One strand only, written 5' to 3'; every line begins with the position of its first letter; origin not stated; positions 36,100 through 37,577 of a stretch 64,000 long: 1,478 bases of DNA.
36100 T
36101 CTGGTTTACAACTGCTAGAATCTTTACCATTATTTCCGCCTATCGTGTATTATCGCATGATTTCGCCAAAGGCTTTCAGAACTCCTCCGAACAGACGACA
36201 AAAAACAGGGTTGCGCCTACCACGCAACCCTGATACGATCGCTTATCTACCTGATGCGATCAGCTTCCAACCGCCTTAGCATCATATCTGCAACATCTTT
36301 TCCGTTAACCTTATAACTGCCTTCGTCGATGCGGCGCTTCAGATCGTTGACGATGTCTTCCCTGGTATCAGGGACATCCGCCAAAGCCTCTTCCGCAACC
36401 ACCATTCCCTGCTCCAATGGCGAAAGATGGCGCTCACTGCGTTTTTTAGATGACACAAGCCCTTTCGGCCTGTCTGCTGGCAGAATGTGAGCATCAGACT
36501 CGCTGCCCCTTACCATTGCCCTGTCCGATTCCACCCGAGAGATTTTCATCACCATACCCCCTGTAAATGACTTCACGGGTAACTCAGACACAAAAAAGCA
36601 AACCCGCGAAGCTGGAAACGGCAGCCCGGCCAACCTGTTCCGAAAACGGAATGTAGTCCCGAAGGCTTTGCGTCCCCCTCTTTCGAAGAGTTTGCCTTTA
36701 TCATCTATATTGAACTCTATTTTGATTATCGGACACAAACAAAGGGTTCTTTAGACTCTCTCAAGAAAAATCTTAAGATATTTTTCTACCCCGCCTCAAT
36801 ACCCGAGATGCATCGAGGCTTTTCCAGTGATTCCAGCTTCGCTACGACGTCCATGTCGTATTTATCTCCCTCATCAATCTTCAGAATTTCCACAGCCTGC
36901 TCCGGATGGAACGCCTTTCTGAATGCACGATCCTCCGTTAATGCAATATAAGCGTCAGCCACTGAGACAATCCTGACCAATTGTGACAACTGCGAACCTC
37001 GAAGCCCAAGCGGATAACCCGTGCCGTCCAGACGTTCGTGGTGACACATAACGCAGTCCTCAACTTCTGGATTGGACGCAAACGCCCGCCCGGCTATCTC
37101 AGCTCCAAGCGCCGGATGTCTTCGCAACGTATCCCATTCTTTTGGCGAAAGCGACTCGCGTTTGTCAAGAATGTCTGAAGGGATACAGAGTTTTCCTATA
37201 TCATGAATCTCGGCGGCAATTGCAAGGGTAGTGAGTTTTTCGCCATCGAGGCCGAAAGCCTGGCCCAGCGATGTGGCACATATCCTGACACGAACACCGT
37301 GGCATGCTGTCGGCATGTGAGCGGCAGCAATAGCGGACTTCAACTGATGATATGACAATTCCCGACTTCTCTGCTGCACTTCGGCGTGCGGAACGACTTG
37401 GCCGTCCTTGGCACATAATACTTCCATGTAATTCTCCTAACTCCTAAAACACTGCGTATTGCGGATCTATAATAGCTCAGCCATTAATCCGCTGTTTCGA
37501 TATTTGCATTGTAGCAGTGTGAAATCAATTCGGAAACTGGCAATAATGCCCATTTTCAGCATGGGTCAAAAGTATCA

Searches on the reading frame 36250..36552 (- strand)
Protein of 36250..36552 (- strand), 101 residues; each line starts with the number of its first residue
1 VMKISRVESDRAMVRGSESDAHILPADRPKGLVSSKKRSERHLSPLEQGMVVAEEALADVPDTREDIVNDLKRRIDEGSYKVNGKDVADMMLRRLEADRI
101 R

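Call 64: search_protein_families(library=pfam, proteins=[window:36250-36552:-], max_evalue=0.01)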
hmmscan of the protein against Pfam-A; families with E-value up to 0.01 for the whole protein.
window:36250-36552:- (101 aa): 1 family
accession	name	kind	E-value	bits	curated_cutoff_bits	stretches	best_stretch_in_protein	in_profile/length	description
PF04316.19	FlgM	-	3.3e-13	50.1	25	1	43-92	5-54/55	Anti-sigma-28 factor, FlgM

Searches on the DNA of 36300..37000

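Call 5: search_rna_families(source=window, start=36300, end=37000, threshold=evalue, max_evalue=10, show_alignments=2)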
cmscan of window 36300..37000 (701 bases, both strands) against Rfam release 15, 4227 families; matches with E-value up to 10: 4.
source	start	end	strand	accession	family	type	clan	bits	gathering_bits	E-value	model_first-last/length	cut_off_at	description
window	36617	36706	-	RF01051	c-di-GMP-I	Cis-reg; riboswitch;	CL00126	72.7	35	2.7e-14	1-87/87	no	c-di-GMP-I riboswitch aptamer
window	36418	36568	+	RF02178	SMCR2_2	Gene; lncRNA;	-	16.8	55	1.2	1-165/165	no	Smith-Magenis syndrome chromosome region, candidate 2 conserved region 2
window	36587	36619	+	RF02248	Six3os1_3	Gene; lncRNA;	-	14.1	40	0.45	44-75/75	no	Six3os1 conserved region 3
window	36301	36343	+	RF02150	MESTIT1_3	Gene; lncRNA;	-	12.5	60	5.9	53-99/99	no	MEST intronic transcript 1, antisense RNA conserved region 3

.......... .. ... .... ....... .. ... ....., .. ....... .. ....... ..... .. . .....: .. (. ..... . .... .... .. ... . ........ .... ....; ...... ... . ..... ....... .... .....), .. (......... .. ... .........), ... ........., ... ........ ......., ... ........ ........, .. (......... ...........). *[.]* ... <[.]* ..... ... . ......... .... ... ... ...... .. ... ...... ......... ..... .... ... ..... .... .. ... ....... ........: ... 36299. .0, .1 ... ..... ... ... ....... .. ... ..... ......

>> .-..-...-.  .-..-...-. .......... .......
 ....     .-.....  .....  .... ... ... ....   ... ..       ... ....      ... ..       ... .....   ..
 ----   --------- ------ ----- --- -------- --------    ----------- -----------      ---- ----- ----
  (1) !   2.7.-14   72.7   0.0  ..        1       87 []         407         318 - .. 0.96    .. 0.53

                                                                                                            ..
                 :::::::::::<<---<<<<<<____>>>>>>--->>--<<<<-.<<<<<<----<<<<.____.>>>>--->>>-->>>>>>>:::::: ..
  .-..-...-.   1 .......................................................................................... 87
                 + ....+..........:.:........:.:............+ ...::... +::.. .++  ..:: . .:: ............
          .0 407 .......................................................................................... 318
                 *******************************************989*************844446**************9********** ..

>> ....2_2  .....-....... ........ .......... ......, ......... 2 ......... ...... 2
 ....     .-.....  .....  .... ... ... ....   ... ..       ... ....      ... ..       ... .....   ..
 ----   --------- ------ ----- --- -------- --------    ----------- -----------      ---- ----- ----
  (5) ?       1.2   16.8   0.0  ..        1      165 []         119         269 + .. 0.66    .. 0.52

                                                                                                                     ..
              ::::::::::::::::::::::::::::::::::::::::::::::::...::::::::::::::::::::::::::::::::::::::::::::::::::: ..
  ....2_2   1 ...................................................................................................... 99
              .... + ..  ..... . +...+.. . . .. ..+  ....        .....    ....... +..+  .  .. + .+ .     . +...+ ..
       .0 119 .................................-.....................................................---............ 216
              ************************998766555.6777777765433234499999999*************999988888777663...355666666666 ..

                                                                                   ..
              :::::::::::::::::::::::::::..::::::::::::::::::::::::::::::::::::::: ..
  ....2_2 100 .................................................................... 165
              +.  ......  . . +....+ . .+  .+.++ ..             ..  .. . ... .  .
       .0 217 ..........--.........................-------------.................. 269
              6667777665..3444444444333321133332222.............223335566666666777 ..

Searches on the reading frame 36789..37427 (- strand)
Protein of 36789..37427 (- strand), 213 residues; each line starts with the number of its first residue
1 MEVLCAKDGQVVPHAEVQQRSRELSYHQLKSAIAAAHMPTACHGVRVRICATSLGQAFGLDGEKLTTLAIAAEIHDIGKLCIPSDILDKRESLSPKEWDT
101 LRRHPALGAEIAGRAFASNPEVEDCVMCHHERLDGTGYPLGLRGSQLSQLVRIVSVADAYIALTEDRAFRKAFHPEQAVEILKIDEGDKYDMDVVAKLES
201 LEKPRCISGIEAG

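Call 64: search_protein_families(library=pfam, proteins=[window:36789-37427:-], max_evalue=0.01)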
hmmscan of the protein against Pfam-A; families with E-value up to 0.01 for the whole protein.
window:36789-37427:- (213 aa): 3 families
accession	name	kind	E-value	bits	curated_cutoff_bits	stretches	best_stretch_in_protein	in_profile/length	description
PF13487.12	HD_5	-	1.3e-29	103.6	27.2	1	42-194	16-170/170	HD domain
PF01966.28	HD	-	4.4e-14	53.2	22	1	42-162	3-115/116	HD domain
PF18019.7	Cas3_HD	-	0.003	18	23.1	1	21-131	12-130/207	Cas3, HD domain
